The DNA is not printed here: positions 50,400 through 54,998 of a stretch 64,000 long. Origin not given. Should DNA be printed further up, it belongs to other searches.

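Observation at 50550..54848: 1432-aa protein combining a zinc ribbon, a 420-aa acidic region with a periodic DDLF-type motif array, and about 30 HEAT repeats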

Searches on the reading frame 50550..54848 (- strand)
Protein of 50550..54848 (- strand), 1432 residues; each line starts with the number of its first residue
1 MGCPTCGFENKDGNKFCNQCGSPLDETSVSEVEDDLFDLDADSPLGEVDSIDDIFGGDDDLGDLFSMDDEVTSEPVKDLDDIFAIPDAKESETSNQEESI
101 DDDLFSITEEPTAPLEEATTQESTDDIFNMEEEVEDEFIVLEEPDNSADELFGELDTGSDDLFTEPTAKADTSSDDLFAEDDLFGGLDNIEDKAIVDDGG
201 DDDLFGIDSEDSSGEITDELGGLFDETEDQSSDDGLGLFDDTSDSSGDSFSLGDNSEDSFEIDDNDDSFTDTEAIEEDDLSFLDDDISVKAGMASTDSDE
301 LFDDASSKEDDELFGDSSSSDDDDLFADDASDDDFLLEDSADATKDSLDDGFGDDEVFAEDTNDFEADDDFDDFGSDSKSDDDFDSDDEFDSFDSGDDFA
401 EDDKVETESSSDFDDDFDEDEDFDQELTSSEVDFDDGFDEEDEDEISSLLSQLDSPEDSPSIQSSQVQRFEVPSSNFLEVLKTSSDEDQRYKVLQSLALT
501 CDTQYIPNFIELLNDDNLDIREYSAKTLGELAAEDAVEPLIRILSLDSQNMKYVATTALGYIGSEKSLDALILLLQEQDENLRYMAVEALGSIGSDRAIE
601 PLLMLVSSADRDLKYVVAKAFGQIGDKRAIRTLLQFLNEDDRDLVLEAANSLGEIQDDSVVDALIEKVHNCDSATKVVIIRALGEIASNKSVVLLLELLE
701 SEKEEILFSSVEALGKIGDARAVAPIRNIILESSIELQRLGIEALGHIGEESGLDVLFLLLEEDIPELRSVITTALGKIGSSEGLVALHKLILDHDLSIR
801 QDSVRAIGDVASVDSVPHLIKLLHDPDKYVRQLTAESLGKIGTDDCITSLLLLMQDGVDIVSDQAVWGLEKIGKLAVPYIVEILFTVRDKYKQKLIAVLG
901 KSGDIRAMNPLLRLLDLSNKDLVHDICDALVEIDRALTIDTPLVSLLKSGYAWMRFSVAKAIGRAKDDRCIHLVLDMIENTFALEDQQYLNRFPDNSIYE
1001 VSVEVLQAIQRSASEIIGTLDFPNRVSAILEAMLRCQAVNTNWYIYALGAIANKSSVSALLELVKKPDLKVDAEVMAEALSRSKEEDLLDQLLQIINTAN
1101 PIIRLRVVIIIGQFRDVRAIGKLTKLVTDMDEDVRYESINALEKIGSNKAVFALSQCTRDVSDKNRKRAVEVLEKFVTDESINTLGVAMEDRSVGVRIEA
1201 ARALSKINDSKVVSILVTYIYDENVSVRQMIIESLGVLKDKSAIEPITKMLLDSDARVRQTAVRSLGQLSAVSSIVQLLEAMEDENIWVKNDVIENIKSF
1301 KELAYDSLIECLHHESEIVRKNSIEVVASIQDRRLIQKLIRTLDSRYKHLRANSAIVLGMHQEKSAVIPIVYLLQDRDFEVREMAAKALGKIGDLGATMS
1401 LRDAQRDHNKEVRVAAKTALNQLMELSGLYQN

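Call 6: search_protein_families(library=pfam, proteins=[window:50550-54848:-], max_evalue=0.01)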
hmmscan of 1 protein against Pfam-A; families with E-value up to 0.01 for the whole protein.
window:50550-54848:- (1432 aa): 15 families
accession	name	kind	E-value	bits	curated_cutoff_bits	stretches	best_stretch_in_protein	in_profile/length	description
PF13646.12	HEAT_2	-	2.7e-118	387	27.7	12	1090-1173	2-87/88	HEAT repeats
PF03130.22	HEAT_PBS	-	1.8e-57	185.6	20.9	1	582-605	1-24/27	PBS lyase HEAT-like repeat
PF02985.28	HEAT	-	8.6e-44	143.8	23.5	3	816-842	2-28/31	HEAT repeat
PF00514.29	Arm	-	5.2e-23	80.7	20.6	0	1366-1392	13-39/41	Armadillo/beta-catenin-like repeat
PF13513.12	HEAT_EZ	-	1.7e-20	73.5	27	0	504-531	28-55/55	HEAT-like repeat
PF21581.3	SCD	-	2.7e-10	40.8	27.5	0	1174-1211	24-61/75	Stromalin conservative domain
PF12717.13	Cnd1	-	4.1e-08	33.9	26.4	0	1238-1270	13-86/162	non-SMC mitotic condensation complex subunit 1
PF11838.14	ERAP1_C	-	9.8e-08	32.2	38.2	0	1041-1103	168-230/318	ERAP1-like C-terminal domain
PF13240.11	Zn_Ribbon_1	-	6.1e-06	26.3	25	1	3-24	2-23/23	zinc-ribbon domain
PF12755.13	Vac14_Fab1_bd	-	1.3e-05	26.2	22.1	0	1243-1300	28-87/97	Vacuolar 14 Fab1-binding region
PF12773.13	DZR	-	3.2e-05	24.4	27.3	1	3-25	1-23/45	Double zinc ribbon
PF25786.1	HEAT_GCN1_C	-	6.2e-05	23.5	27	0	1351-1392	13-54/151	GCN1-like, C-terminal HEAT repeats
PF01347.28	Vitellogenin_N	-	0.0018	17.3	24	0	661-714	464-517/590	Lipoprotein amino terminal region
PF24463.1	DUF7577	-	0.0035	17.3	28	1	3-24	5-26/27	Domain of unknown function (DUF7577)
PF25151.1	TPR_Trm732_C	-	0.0046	17.3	27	0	1366-1391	97-123/159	Trm732, C-terminal TPR repeats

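Call 8: find_homologous_proteins(query=window:50550-54848:-, max_evalue=1e-10)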
Query window:50550-54848:- (1432 aa): 4 proteins with E <= 1e-10 among 8000 candidates.
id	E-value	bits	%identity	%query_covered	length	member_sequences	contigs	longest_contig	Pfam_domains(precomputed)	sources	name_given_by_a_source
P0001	7.4e-23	99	30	26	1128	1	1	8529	PF23271.2,PF12717.14,PF22734.2,PF00514.30,PF26715.1,PF12755.14,PF02985.29,PF01602.27,PF25767.2,PF25786.1,PF24883.3,PF03130.23,PF05729.19,PF20168.5,PF13513.13,PF13646.13,PF23227.2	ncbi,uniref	ncbi:HEAT repeat domain-containing protein [Microcoleus sp.]|uniref:HEAT repeat domain-containing pr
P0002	1.0e-22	98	31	25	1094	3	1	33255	PF12717.14,PF22734.2,PF00514.30,PF24714.2,PF12755.14,PF02985.29,PF24492.2,PF01602.27,PF25767.2,PF25786.1,PF24883.3,PF03130.23,PF05729.19,PF20168.5,PF13513.13,PF13646.13,PF23227.2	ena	-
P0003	1.6e-18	84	29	26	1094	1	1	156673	PF23271.2,PF12717.14,PF22734.2,PF00514.30,PF24714.2,PF12755.14,PF02985.29,PF24492.2,PF01602.27,PF25767.2,PF25786.1,PF03130.23,PF05729.19,PF20168.5,PF13513.13,PF13646.13,PF23227.2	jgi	jgi:predicted NACHT family NTPase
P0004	8.4e-12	62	24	27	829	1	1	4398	PF12717.14,PF00514.30,PF26715.1,PF02985.29,PF03130.23,PF13513.13,PF13646.13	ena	-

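Call 9: find_encoding_contigs(protein=window:50550-54848:-, flank=10000, max_places=6)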
Protein window:50550-54848:- (1432 aa): no gene with exactly this product is on record in the collection.

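Call 10: search_protein_families(library=ncbifam, proteins=[window:50550-54848:-], max_evalue=0.00001)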
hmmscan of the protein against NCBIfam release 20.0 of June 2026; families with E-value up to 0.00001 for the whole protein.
window:50550-54848:- (1432 aa): 9 families
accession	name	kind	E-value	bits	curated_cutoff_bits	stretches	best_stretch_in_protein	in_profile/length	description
NF045915.1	PhycobilmeDegNblB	equivalog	9.4e-54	182.2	300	6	511-649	74-212/214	phycobilisome degradation protein NblB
NF058502.1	phyc_lyase_CpcE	equivalog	5.7e-48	163.7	330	2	797-863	56-122/260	C-phycocyanin alpha-cysteine-84 phycocyanobilin lyase subunit CpcE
NF010374.0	PRK13800.1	equivalog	1.9e-25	89.3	1196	2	1151-1421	624-896/898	fumarate reductase/succinate dehydrogenase flavoprotein subunit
TIGR02270.1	TIGR02270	subfamily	1.2e-23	83.8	206.8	0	1051-1287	50-283/410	TIGR02270 family protein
NF058515.1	phyc_lyase_CpcF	equivalog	7.3e-19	68.1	220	0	547-657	11-121/200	C-phycocyanin alpha-cysteine-84 phycocyanobilin lyase subunit CpcF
NF058505.1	phyc_lyase_CpeY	equivalog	5.1e-18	64.9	600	1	576-745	26-202/419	C-phycoerythrin alpha-cysteine-82 phycoerythrobilin lyase CpeY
NF007244.0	PRK09687.1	equivalog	1e-17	64.3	275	0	1180-1316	129-266/285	putative lyase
NF045662.1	DVU0298_fam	equivalog_domain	4.8e-16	59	75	0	809-856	134-187/213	DVU0298 family protein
NF006501.0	PRK08937.3-1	equivalog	2.7e-09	37.3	310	0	616-728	50-169/191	adenylosuccinate lyase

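Call 28: find_related_loci(query=A2, collection=genome_contigs, flank=10000)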
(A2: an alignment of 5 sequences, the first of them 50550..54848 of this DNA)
Query A2 (1432 aa) in genome_contigs; peptide patterns used: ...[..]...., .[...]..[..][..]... (x = any residue, [..] = any of these).
106 stretches matched a pattern; 16 encode a relative of the query (tblastn E <= 1e-3); 16 distinct loci.
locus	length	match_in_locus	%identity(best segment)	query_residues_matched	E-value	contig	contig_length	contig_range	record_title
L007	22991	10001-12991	85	436-1432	0e+0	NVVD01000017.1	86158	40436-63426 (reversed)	MAG: Candidatus Cloacimonadota bacterium isolate NORP72 Contig_source1382A_706, whole genome shotgun sequence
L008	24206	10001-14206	44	1-1427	0e+0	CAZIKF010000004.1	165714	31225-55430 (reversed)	MAG TPA_asm: uncultured bacterium isolate binchicken_co28_71 genome assembly, contig: NODE_40_length_165714_cov_24.73720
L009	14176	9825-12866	57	467-1430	0e+0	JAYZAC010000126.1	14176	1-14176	MAG: bacterium isolate XB_MAG1174 DB_MAG1174_0126, whole genome shotgun sequence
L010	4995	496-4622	57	1-1430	0e+0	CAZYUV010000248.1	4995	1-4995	MAG TPA_asm: uncultured bacterium isolate binchicken_co76_416 genome assembly, contig: NODE_22188_length_4995_cov_4.8275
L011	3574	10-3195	53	374-1430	0e+0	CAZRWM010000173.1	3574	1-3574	MAG TPA_asm: uncultured bacterium isolate binchicken_co76_518 genome assembly, contig: NODE_35412_length_3574_cov_10.450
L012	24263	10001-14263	53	1-1432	0e+0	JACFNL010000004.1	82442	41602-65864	MAG: Candidatus Cloacimonadota bacterium isolate BROCD023 NODE_330_length_82442_cov_5.798706, whole genome shotgun seque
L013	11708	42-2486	52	481-1430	0e+0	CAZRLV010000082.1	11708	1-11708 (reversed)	MAG TPA_asm: uncultured bacterium isolate binchicken_co141_92 genome assembly, contig: NODE_21915_length_11708_cov_3.543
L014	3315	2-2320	54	481-1432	0e+0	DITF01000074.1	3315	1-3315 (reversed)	MAG TPA_asm: bacterium UBP17_UBA6191 isolate UBA6191 UBA6191_contig_460463, whole genome shotgun sequence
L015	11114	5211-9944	38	1-1429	0e+0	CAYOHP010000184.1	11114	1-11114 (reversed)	MAG TPA_asm: uncultured bacterium isolate SRP323723_co1_104 genome assembly, contig: NODE_4968_length_11114_cov_7.685595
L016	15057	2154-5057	38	465-1425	0e+0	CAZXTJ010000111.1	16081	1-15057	MAG TPA_asm: uncultured bacterium isolate binchicken_co56_54 genome assembly, contig: NODE_1000_length_16081_cov_5.60127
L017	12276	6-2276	39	478-1427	2e-149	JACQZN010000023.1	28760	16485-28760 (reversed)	MAG: Candidatus Wallbacteria bacterium isolate NC_groundwater_1568_Pr4_S-0.65um_68_21 SR1-18-Sp65_coassembly_scaffold_10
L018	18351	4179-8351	25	3-1423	4e-42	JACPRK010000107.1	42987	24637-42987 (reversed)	MAG: Candidatus Wallbacteria bacterium isolate NC_groundwater_677_Ag_B-0.1um_67_38 B_1_S1_Biohub_coassembly_k141_2938829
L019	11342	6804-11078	25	3-1431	3e-39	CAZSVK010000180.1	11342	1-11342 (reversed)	MAG TPA_asm: uncultured bacterium isolate binchicken_co232_243 genome assembly, contig: NODE_11220_length_11342_cov_5.03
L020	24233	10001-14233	45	1-1432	0e+0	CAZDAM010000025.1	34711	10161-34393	MAG TPA_asm: uncultured bacterium isolate binchicken_co208_466 genome assembly, contig: NODE_1639_length_34711_cov_9.490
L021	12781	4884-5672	28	462-1393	1e-9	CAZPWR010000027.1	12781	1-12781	MAG TPA_asm: uncultured Anaerolineae bacterium isolate binchicken_co25_129 genome assembly, contig: k141_112246, whole g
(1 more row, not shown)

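Call 37: search_protein_representatives(protein=window:51249-54848:-)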
Query: 1200 residues. Proteins with E-value up to 0.001 (for the whole library): 64365; up to 1e-10: 23519; up to 1e-30: 2800. The best 150 are listed.
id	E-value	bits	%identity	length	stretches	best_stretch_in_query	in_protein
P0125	1.7e-176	606.0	32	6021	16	503-807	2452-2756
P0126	8.9e-169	580.4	30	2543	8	504-927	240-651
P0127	1.1e-152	527.1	33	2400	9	489-781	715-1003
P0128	5.0e-144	498.5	35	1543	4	471-1197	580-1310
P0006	1.0e-143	497.5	35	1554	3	474-1200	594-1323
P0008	1.9e-140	486.6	35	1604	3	481-1197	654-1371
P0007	1.4e-138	480.4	34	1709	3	365-1199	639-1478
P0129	1.2e-132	460.8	32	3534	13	554-933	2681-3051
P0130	1.5e-122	427.4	26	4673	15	549-920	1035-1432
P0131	2.6e-121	423.2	31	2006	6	512-874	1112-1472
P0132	1.6e-120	420.7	32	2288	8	534-850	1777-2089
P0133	5.7e-114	398.9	31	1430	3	470-1132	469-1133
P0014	1.8e-108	380.7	31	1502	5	507-883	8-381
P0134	2.3e-108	380.4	30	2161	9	503-726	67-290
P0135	9.4e-108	378.3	25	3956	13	552-915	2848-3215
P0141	1.1e-104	368.2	30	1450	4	431-1173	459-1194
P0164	1.5e-79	284.9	35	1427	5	510-688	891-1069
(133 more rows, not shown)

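Call 53: predict_structure(alignment_id=A3)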
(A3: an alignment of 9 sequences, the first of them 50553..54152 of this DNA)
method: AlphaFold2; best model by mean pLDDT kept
length: 1200 residues; sequences in the alignment: 9
mean_pLDDT: 77.7   pTM: 0.46
mean pLDDT of the five models: 77.7, 75.7, 74.7, 74.4, 73.4
residues with pLDDT >= 90: 642; 70-90: 300; 50-70: 16; < 50: 242
segments of 3 or more residues with pLDDT < 50: 1-240
pLDDT, mean of each block of 10 residues (from residue 1): 29 27 27 27 26 28 28 30 27 32 28 28 29 32 30 33 28 27 29 25 28 35 31 30 65 79 81 86 87 90 91 83 93 91 88 94 92 88 94 92 91 93 91 89 91 91 89 91 92 90 90 92 91 88 91 92 91 93 93 93 95 94 92 94 93 88 93 92 88 93 82 79 90 89 82 78 84 85 86 89 79 89 91 87 90 86 88 94 92 93 95 92 94 95 91 95 96 91 94 96 92 93 94 89 92 90 91 93 93 92 93 92 93 92 93 93 89 93 92 67
secondary structure, 60 per line:
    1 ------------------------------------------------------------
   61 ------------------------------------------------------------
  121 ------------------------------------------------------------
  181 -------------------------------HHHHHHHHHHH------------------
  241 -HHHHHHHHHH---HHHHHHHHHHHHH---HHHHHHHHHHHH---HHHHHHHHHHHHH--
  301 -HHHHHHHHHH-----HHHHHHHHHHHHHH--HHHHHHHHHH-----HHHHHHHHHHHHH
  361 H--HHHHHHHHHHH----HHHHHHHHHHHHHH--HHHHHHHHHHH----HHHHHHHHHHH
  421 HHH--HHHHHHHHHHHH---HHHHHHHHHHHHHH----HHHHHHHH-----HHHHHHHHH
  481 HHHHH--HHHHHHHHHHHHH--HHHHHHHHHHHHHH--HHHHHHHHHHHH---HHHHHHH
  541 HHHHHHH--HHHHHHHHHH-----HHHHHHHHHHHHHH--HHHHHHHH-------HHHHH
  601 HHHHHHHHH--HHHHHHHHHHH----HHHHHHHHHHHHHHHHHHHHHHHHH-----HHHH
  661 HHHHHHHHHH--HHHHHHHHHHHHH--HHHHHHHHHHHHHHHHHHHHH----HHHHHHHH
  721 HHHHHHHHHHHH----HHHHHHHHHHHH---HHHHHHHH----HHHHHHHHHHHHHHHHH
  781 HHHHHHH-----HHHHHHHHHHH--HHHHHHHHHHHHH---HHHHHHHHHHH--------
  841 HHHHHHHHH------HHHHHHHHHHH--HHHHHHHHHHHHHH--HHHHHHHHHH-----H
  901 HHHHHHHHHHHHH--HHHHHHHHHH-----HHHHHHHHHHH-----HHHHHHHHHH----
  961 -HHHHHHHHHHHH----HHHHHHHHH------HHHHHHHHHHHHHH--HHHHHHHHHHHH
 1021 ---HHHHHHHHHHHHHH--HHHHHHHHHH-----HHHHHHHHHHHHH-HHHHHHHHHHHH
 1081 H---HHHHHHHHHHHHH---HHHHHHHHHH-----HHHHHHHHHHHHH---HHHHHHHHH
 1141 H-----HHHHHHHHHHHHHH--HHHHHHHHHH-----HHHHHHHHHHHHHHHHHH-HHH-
elements in order (helices of 4 or more, strands of 3 or more residues): H212-222 H242-251 H255-267 H271-282 H286-298 H302-311 H317-330 H333-342 H348-361 H364-374 H379-392 H395-405 H410-423 H426-437 H441-454 H459-466 H472-485 H488-500 H503-516 H519-530 H534-547 H550-559 H565-578 H581-588 H596-609 H612-622 H627-651 H657-670 H673-685 H688-708 H713-732 H737-748 H752-759 H764-787 H793-803 H806-818 H822-832 H841-849 H856-866 H869-882 H885-894 H900-913 H916-925 H931-941 H947-956 H962-973 H978-986 H993-1006 H1009-1020 H1024-1037 H1040-1049 H1055-1067 H1069-1081 H1085-1097 H1101-1110 H1116-1128 H1132-1141 H1147-1160 H1163-1172 H1178-1195
